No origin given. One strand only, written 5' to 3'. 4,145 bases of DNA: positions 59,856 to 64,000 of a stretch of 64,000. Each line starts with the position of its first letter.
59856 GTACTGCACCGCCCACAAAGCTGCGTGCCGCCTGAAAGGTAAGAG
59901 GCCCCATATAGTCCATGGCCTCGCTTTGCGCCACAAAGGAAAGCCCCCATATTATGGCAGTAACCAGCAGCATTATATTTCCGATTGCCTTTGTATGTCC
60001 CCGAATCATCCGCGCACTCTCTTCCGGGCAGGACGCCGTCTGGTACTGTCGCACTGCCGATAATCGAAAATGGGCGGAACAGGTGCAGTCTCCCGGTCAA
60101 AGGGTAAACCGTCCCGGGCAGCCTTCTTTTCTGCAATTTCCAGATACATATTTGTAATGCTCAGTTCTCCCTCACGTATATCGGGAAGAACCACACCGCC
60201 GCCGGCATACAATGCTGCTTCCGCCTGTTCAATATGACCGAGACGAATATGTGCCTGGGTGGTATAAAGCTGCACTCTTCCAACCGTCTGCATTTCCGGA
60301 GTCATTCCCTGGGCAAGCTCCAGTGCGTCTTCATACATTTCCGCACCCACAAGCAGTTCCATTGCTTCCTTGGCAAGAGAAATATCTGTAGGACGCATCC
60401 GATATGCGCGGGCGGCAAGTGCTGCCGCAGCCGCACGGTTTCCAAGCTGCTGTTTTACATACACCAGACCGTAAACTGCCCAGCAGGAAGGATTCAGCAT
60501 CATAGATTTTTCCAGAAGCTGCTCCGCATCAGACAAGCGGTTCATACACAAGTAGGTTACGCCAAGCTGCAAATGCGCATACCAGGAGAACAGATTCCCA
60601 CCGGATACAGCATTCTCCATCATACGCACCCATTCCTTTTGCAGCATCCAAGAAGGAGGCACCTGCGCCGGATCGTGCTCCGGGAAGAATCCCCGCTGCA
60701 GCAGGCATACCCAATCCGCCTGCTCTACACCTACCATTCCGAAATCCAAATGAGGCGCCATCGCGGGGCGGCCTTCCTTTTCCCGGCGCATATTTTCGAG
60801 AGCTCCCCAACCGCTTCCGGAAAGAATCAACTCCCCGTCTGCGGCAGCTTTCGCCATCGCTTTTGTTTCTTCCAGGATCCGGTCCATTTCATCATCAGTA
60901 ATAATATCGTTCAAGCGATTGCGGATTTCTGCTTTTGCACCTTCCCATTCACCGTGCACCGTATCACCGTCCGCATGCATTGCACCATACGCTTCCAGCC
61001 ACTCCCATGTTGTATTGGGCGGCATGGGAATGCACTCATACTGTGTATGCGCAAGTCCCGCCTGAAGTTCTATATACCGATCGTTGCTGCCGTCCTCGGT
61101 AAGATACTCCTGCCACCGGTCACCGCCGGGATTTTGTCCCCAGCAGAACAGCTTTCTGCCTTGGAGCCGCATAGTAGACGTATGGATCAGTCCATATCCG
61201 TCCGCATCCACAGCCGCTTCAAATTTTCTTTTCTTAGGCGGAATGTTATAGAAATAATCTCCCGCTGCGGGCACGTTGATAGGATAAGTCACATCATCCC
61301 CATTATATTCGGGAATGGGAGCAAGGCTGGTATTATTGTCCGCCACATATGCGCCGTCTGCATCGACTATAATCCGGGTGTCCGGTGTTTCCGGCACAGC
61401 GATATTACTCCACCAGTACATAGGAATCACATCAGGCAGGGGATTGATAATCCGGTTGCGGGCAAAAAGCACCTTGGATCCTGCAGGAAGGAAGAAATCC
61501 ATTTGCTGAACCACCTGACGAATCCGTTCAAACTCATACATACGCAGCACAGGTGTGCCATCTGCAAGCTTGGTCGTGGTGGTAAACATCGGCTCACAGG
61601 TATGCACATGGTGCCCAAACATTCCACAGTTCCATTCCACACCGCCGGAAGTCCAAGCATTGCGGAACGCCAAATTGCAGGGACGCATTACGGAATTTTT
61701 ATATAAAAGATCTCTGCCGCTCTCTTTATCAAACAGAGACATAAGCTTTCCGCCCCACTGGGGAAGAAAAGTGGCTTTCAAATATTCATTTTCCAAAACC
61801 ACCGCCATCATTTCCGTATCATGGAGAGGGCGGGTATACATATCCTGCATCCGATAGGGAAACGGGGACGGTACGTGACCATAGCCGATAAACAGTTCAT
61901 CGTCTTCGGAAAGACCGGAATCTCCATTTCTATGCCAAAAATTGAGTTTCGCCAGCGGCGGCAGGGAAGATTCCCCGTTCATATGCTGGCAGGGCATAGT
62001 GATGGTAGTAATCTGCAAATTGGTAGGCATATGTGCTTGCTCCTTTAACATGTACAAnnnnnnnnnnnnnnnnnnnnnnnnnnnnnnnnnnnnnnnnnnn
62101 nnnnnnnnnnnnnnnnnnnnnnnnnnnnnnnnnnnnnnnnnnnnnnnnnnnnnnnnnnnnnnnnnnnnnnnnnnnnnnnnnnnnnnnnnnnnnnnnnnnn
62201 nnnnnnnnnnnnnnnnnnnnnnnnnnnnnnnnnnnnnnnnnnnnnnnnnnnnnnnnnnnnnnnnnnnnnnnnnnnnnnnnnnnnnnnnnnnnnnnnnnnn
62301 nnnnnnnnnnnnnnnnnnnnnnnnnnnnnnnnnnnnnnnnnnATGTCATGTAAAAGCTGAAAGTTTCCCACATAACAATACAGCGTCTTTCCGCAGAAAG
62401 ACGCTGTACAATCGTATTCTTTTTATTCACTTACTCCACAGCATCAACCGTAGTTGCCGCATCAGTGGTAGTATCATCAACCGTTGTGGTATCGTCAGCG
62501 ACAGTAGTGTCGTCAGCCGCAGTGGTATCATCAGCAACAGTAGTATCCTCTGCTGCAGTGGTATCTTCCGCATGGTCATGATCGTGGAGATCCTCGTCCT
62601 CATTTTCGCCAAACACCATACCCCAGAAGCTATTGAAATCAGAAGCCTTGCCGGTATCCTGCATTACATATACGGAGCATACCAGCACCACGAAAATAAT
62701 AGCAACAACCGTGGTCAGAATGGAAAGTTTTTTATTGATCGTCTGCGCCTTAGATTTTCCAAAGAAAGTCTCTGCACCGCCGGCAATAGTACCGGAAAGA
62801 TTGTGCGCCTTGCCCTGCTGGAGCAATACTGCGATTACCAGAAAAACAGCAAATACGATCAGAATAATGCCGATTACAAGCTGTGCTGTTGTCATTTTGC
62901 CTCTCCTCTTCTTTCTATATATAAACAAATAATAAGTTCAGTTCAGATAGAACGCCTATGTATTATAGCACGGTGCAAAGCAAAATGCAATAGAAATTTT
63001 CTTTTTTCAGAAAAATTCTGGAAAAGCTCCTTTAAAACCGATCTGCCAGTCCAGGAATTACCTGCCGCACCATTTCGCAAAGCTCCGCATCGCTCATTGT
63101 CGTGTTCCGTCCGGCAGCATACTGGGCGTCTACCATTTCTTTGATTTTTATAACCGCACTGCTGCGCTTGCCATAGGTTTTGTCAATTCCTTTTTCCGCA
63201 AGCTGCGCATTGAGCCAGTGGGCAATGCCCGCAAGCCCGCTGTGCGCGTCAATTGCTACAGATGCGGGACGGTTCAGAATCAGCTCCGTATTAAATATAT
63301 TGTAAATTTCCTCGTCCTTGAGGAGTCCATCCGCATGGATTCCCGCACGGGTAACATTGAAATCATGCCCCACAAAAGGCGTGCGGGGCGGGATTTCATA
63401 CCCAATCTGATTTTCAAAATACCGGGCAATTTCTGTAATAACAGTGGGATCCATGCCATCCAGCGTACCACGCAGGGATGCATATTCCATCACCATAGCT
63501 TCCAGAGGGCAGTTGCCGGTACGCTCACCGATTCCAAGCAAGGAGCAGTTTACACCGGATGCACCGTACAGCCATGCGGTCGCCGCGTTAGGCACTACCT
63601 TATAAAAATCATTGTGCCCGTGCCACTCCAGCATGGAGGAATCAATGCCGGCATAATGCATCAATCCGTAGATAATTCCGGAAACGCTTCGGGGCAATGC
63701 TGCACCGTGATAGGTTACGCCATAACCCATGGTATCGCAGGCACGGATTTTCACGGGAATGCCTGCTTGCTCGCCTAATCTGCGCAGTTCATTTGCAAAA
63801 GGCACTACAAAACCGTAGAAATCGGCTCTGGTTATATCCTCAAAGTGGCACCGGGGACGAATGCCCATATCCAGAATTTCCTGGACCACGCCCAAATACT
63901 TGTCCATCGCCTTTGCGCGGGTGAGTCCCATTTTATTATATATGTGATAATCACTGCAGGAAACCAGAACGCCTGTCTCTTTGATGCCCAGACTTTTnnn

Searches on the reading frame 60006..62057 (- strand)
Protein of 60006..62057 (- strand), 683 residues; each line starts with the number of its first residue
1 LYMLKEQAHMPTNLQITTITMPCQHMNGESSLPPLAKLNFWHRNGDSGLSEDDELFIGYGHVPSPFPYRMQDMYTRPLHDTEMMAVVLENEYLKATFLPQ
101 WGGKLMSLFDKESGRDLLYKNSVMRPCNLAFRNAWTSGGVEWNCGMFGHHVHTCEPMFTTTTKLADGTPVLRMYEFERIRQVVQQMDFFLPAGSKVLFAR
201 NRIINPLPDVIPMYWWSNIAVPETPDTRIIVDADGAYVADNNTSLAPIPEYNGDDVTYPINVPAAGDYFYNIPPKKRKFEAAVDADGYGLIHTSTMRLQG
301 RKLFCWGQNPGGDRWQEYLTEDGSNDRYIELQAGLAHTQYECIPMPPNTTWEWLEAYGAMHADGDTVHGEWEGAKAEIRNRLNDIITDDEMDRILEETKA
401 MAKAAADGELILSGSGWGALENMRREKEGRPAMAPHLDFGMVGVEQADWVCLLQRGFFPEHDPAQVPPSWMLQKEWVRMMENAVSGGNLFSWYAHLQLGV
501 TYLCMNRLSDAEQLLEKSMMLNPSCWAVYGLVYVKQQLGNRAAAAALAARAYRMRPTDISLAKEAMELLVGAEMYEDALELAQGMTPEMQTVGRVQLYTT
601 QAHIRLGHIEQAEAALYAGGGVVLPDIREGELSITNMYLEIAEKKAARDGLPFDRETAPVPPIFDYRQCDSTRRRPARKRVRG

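Call 51: search_protein_families(library=pfam, proteins=[window:60006-62057:-], max_evalue=0.00001)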
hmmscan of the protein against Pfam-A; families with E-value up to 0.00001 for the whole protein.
window:60006-62057:- (683 aa): 1 family
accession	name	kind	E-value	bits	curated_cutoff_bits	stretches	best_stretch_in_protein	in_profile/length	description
PF17128.10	DUF5107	-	3.5e-37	128.5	24.4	1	66-339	7-279/310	Domain of unknown function (DUF5107)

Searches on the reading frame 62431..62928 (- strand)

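Call 51: search_protein_families(library=pfam, proteins=[window:62431-62928:-], max_evalue=0.00001)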
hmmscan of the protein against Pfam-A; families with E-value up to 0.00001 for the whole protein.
window:62431-62928:- (165 aa): 1 family
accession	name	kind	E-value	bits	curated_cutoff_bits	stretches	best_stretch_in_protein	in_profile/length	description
PF03840.19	SecG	-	9.3e-15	54.9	29.2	1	18-86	1-67/70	Preprotein translocase SecG subunit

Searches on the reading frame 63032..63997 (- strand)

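Call 51: search_protein_families(library=pfam, proteins=[window:63032-63997:-], max_evalue=0.00001)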
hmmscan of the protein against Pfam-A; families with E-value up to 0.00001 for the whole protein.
window:63032-63997:- (321 aa): 1 family
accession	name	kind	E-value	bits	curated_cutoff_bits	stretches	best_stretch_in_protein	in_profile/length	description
PF00682.25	HMGL-like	-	1.4e-20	74.3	29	1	6-191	87-257/260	HMGL-like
